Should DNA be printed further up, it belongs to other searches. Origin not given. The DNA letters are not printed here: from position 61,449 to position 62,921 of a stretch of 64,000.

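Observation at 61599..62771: CetZ/tubulin-like member of the FtsZ-tubulin superfamily in a bacterial housekeeping context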

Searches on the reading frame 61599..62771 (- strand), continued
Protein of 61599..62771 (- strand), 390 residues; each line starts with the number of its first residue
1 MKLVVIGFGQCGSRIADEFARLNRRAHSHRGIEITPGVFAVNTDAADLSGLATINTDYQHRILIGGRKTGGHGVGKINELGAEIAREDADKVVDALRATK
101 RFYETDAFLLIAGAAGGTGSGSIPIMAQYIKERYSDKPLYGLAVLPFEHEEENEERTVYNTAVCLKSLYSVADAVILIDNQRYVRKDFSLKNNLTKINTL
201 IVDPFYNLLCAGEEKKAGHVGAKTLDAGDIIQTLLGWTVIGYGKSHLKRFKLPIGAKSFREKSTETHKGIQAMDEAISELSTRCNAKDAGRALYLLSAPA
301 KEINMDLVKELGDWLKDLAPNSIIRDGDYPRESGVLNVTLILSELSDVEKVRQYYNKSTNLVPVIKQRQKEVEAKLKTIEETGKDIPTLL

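Call 18: find_related_loci(query=window:61599-62771:-, collection=genome_contigs, flank=10000)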
Query window:61599-62771:- (390 aa) in genome_contigs; peptide patterns used: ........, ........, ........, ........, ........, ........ (x = any residue, [..] = any of these).
184 stretches matched a pattern; 141 encode a relative of the query (tblastn E <= 1e-3); the best 80 are kept; 79 distinct loci.
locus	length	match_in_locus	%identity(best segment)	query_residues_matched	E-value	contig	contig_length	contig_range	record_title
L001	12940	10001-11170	87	1-390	0e+0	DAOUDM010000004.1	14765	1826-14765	MAG TPA_asm: Dehalococcoidales bacterium isolate M54_197 45195, whole genome shotgun sequence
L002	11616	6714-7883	88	1-390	0e+0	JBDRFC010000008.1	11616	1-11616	MAG: Chloroflexota bacterium isolate MEGAHIT-group-1.351 k141_3645475, whole genome shotgun sequence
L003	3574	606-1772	82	1-390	0e+0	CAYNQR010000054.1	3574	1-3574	MAG TPA_asm: uncultured Dehalococcoidales bacterium isolate binchicken_co43_317 genome assembly, contig: NODE_43872_leng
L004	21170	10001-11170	81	1-390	0e+0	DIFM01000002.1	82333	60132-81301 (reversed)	MAG TPA_asm: Dehalococcoidia bacterium UBA5748 UBA5748_contig_11035, whole genome shotgun sequence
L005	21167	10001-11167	81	1-390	0e+0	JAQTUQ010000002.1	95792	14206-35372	MAG: Dehalococcoidales bacterium isolate STB_68 NODE_492_length_95792_cov_4.019861_Sandtown_B, whole genome shotgun sequ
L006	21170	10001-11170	87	1-390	0e+0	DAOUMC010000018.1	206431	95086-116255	MAG TPA_asm: Dehalococcoidales bacterium isolate W31_74 k127_461830, whole genome shotgun sequence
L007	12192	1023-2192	81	1-390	0e+0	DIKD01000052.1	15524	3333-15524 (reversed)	MAG TPA_asm: Dehalococcoidia bacterium UBA5627 UBA5627_contig_64291, whole genome shotgun sequence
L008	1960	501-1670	80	1-390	0e+0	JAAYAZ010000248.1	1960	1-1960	MAG: Dehalococcoidales bacterium isolate AS06rmzACSIP_226 705355_AS06, whole genome shotgun sequence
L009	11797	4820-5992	81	1-390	0e+0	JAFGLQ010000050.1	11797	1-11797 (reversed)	MAG: Dehalococcoidaceae bacterium isolate Zod_Metabat.406 k87_4673105, whole genome shotgun sequence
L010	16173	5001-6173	79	1-390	0e+0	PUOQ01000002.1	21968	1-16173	MAG: Dehalococcoidia bacterium isolate B1Sed10_130R1 B1-Sed10-C2265, whole genome shotgun sequence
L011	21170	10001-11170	82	1-390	0e+0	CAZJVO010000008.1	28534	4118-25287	MAG TPA_asm: uncultured Dehalococcoidales bacterium isolate SRP239243_co2_209 genome assembly, contig: NODE_2481_length_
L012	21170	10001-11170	81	1-390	0e+0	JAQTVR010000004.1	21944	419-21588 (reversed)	MAG: Dehalococcoidales bacterium isolate STB_92 NODE_5292_length_21944_cov_2.894348_Sandtown_B, whole genome shotgun seq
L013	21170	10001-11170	81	1-390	0e+0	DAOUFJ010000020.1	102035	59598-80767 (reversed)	MAG TPA_asm: Dehalococcoidales bacterium isolate R103_7 k99_463394, whole genome shotgun sequence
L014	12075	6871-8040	78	1-390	0e+0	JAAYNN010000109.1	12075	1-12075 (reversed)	MAG: Dehalococcoidales bacterium isolate AS21ysBPME_190 120753_AS21, whole genome shotgun sequence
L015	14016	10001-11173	82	1-390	0e+0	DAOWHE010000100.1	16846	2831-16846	MAG TPA_asm: Dehalococcoidales bacterium isolate CSMAG_2009 CSMAG_2009_k141_1252794_length_16846_cov_12.8619, whole geno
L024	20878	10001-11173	72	1-390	0e+0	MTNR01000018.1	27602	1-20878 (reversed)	MAG: Dehalococcoides sp. JdFR-56 JGI24020J35080_1000542, whole genome shotgun sequence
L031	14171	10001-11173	70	1-390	0e+0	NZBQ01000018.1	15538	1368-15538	MAG: Dehalococcoidales bacterium isolate ARS1330 MHASMcontig_588065, whole genome shotgun sequence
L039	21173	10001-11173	70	1-390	0e+0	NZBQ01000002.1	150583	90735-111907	MAG: Dehalococcoidales bacterium isolate ARS1330 33798, whole genome shotgun sequence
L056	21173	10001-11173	71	1-390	0e+0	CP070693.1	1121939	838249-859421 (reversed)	MAG: Dehalococcoidia bacterium isolate bin61 chromosome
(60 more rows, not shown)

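Call 28: search_dna_similar(query=window:61599-62771:-, collection=plasmids, mode=protein, max_evalue=0.001, max_rows=25, rows=spread)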
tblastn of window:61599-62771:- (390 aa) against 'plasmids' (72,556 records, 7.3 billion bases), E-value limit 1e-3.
Records with a match: 33; places in all: 34; records where one place covers at least 80% of the query: 18.
Best place of each record, by identity: <60% 33.
By first word of the organism name: Halobacterium 13; Halorussus 8; Haloarcula 2; Halorubrum 1; Salinigranum 1; Natrinema 1; Haloferacaceae 1; Haloglomus 1; Haloferax 1; Halorarius 1; and 3 more.
By predicted mobility (MOB-suite, as given by PLSDB): non-mobilizable 33.
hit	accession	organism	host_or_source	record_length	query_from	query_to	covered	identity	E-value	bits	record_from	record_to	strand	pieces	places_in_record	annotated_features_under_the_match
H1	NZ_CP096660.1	Halorussus limi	cell culture,saline soil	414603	1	376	96%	33.2%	7e-34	140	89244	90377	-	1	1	tubulin/FtsZ family protein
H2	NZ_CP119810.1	Halorussus caseinilyticus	cell culture,coastal saline-alkali land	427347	1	375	96%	33.2%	2e-34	142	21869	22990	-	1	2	tubulin/FtsZ family protein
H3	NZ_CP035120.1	Halorussus pelagicus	pure culture,salted brown alga Laminaria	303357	1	353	91%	34.4%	3e-33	139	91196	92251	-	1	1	tubulin/FtsZ family protein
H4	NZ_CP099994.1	Halorussus salilacus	cell culture,Substrate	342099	1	353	91%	34.2%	4e-33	138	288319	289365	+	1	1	tubulin/FtsZ family protein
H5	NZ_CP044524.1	Halorussus halophilus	pure culture,marine solar saltern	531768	1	381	98%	31.7%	3e-31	133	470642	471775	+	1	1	tubulin/FtsZ family protein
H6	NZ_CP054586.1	Halorubrum sp. CBA1229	solar salt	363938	1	353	91%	33.6%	2e-33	139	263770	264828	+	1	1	tubulin/FtsZ family protein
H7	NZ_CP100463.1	Salinigranum marinum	cell culture,Saline soil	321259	1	379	97%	31.1%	6e-33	138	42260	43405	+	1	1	tubulin/FtsZ family protein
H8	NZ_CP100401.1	Halorussus aquaticus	cell culture,saline soil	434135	1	353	91%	33.4%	8e-33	137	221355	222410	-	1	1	tubulin/FtsZ family protein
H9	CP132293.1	Haloferacaceae archaeon XH8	cell culture,Pickle salt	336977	1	379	97%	29.1%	4e-22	106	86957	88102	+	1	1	record has no annotation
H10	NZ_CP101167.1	Haloglomus halophilum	cell culture,salt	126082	1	379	97%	28.9%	1e-21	104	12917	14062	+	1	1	tubulin/FtsZ family protein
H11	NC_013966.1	Haloferax volcanii DS2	-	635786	1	379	97%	28.8%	2e-23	109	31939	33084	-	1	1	tubulin/FtsZ family protein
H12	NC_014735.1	Halogeometricum borinquense DSM 11551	-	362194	1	358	92%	29.8%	1e-24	113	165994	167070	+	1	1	tubulin/FtsZ family protein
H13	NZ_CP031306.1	Natronorubrum bangense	Cell culture,The Bange salt-alkaline ...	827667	1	358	92%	26.8%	3e-18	94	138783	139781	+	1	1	tubulin/FtsZ family protein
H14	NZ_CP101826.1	Halobellus ramosii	cell cuture,a brine sample of the ...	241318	1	351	90%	26.8%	2e-15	86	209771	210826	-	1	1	tubulin/FtsZ family protein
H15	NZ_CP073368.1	Haloarcula sinaiiensis ATCC 33800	cell culture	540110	106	330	58%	29.0%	9e-11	71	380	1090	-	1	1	tubulin/FtsZ family protein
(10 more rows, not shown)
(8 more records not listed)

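Call 29: search_protein_representatives(protein=window:61599-62771:-)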
Query: 390 residues. Proteins with E-value up to 0.001 (for the whole library): 1818; up to 1e-10: 296; up to 1e-30: 82. The best 150 are listed.
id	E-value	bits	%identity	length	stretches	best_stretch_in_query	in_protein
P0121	2.9e-140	484.3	54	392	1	1-389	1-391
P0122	2.0e-134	465.1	57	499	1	1-386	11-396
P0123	1.7e-117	409.4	58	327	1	82-390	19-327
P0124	5.6e-115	401.1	53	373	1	1-386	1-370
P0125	2.8e-114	398.8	73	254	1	1-237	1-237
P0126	2.1e-106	372.9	65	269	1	130-389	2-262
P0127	1.0e-104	367.3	47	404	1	2-390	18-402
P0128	3.5e-104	365.6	48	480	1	1-378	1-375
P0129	9.8e-104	364.1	46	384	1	2-390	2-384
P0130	1.1e-96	340.9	76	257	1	1-205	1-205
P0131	4.5e-94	332.3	45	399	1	2-389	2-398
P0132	5.8e-89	315.5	42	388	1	1-390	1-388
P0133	7.3e-89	315.2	45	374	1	1-355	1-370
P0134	1.3e-84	301.2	45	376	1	23-390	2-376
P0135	1.7e-83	297.5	42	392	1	1-389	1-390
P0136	3.1e-82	293.4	39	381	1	1-389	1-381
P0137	7.2e-80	285.6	42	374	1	1-371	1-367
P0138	4.6e-77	276.4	41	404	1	1-389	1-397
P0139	8.5e-77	275.5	40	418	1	1-390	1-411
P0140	1.9e-74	267.8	41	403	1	1-390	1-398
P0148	6.6e-58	213.3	35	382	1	1-390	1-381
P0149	1.5e-53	199.0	39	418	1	1-375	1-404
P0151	7.4e-50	186.9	35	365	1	1-357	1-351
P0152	1.4e-49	185.9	37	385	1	5-362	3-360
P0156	5.0e-46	174.3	34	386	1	1-352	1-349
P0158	3.0e-45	171.7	35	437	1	1-370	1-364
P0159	4.1e-45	171.2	34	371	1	1-374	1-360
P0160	7.6e-45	170.4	35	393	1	1-378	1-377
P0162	6.5e-44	167.3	36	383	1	1-372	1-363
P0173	2.4e-39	152.3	35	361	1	1-350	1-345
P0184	1.5e-35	139.8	30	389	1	1-390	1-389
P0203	7.4e-30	121.0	29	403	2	1-238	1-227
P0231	7.0e-25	104.7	32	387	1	1-390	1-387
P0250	1.1e-22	97.5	29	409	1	1-387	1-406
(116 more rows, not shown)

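Call 30: list_cluster_members(proteins=[P0121, P0122, P0124, P0127, P0128, P0129, P0131, P0132, P0133, P0135])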
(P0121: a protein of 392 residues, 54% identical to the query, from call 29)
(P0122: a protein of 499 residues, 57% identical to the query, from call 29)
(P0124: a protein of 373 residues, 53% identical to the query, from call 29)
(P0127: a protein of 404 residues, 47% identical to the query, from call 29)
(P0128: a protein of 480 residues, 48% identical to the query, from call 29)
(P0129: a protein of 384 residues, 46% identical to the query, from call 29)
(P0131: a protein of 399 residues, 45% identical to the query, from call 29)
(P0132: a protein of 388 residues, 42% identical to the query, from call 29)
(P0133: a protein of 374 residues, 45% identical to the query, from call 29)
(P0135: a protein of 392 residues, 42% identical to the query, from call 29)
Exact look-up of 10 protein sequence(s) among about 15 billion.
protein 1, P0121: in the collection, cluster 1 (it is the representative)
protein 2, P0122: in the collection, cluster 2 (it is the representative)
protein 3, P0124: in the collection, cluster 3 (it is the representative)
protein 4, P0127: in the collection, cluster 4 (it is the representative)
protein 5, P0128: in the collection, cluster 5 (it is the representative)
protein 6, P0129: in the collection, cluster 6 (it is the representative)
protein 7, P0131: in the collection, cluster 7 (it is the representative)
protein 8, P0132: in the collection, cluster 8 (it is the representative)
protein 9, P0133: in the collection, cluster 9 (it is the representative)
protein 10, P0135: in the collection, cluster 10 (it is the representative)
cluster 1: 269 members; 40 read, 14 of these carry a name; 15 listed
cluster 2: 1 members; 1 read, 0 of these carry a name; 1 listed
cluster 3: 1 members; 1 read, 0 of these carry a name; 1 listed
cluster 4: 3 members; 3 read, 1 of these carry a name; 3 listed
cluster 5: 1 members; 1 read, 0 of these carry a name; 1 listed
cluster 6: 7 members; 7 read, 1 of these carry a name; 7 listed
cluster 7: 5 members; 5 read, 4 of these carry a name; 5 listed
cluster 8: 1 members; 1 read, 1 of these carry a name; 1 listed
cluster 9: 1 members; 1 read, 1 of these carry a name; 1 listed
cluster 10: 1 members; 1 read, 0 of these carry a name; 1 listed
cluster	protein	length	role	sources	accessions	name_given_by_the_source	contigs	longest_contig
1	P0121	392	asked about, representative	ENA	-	-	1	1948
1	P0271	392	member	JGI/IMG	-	cell division GTPase FtsZ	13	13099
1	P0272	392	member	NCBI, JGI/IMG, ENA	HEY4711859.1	MAG TPA: tubulin/FtsZ family protein [Dehalococcoidia bacterium]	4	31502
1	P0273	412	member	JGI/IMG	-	cell division GTPase FtsZ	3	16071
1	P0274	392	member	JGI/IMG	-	cell division GTPase FtsZ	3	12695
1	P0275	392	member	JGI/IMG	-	cell division GTPase FtsZ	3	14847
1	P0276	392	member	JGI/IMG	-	cell division GTPase FtsZ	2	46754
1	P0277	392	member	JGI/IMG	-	cell division GTPase FtsZ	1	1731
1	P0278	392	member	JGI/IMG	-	cell division GTPase FtsZ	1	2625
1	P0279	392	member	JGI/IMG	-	cell division GTPase FtsZ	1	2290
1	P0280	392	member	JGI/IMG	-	cell division GTPase FtsZ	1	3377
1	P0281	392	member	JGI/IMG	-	cell division GTPase FtsZ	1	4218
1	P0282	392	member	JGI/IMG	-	cell division GTPase FtsZ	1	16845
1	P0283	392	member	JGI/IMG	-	cell division GTPase FtsZ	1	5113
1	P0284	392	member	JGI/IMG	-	cell division GTPase FtsZ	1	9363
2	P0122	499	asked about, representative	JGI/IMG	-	-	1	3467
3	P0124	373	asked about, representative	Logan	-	-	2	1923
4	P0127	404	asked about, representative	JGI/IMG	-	-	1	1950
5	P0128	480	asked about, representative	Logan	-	-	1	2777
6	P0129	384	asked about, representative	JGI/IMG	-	-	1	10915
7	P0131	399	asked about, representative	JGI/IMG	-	cell division GTPase FtsZ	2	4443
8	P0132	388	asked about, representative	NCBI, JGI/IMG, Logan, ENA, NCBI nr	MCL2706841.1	MAG: cell division protein FtsZ [Dehalococcoidia bacterium] | cell division protein FtsZ [Dehalococcoidia bacterium]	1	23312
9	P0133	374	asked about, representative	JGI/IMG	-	cell division GTPase FtsZ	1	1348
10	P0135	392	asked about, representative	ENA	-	-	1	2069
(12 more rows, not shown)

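Call 31: list_cluster_members(proteins=[P0136, P0137, P0138, P0139, P0140, P0148, P0149, P0151, P0152, P0156])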
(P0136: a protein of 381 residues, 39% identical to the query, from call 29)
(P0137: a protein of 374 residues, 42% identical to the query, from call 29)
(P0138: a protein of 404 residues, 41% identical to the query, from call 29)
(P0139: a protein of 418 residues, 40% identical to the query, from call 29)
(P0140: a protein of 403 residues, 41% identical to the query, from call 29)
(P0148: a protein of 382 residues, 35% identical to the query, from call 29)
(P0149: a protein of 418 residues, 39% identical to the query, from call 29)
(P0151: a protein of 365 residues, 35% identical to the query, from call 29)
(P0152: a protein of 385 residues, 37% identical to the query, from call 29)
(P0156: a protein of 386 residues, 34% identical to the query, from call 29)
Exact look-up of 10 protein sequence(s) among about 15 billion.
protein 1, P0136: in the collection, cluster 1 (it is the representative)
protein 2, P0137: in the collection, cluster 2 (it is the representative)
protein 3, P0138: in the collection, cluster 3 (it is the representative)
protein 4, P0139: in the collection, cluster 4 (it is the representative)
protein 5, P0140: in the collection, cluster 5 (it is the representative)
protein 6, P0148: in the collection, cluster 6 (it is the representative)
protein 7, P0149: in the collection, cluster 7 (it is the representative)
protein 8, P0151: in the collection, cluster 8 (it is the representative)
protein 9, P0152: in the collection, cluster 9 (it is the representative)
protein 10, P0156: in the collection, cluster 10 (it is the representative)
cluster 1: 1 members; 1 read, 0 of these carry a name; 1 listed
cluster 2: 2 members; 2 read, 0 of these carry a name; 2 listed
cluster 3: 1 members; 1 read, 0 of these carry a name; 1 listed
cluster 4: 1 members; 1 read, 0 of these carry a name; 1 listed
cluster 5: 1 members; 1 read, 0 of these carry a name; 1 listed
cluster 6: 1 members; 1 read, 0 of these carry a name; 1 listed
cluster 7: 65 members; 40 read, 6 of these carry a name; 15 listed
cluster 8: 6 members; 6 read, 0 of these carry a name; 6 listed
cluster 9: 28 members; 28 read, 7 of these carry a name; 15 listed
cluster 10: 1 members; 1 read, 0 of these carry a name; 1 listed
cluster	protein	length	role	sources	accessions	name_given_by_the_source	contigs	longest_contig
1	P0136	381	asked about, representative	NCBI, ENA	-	-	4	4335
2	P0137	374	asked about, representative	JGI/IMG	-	-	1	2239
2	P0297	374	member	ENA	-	-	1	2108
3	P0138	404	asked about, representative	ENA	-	-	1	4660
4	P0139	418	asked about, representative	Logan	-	-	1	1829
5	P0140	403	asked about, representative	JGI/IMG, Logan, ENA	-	-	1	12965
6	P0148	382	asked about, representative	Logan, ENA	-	-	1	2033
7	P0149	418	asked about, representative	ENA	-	-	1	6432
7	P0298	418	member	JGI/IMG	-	cell division GTPase FtsZ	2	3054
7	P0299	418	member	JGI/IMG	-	cell division GTPase FtsZ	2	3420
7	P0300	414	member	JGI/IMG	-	cell division GTPase FtsZ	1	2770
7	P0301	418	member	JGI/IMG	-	cell division GTPase FtsZ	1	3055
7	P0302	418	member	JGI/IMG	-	cell division GTPase FtsZ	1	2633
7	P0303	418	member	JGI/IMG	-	cell division GTPase FtsZ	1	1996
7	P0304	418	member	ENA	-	-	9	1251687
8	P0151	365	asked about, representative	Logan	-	-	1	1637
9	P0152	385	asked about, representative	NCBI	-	-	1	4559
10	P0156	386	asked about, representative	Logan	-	-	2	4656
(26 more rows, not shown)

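Call 32: get_annotated_region(hit=H11, flank=300)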
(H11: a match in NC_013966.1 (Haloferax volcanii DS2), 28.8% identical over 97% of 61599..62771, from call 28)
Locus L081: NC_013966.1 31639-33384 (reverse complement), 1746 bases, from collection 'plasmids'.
description: Haloferax volcanii DS2 plasmid pHV4, complete sequence
organism: Haloferax volcanii DS2 (NCBI taxid 309800)
taxonomy: Archaea; Euryarchaeota; Halobacteria; Halobacteriales; Haloferacaceae; Haloferax; Haloferax volcanii; Haloferax volcanii DS2
host: -; source: -; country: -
typing (MOB-suite, as given by PLSDB): non-mobilizable
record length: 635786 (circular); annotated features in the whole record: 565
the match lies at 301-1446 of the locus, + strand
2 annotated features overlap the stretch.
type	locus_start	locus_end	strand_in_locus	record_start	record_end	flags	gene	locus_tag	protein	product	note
CDS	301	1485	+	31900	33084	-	-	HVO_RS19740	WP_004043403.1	tubulin/FtsZ family protein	-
CDS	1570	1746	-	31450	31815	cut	-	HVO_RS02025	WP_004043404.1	hypothetical protein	-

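Call 33: get_annotated_region(hit=H1, flank=300)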
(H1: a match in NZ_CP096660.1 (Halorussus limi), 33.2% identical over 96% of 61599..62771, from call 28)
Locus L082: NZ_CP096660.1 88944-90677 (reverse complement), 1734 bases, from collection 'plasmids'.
description: Halorussus limi strain XZYJT49 plasmid unnamed1, complete sequence
organism: Halorussus limi (NCBI taxid 2938695)
taxonomy: Archaea; Euryarchaeota; Halobacteria; Halobacteriales; Haladaptataceae; Halorussus; Halorussus limi
host: -; source: cell culture,saline soil; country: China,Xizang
typing (MOB-suite, as given by PLSDB): non-mobilizable
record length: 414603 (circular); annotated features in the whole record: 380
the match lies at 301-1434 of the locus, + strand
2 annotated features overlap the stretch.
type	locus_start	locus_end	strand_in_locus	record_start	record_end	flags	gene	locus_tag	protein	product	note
CDS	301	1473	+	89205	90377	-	-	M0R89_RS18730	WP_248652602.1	tubulin/FtsZ family protein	-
CDS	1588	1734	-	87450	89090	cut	-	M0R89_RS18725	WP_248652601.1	hypothetical protein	-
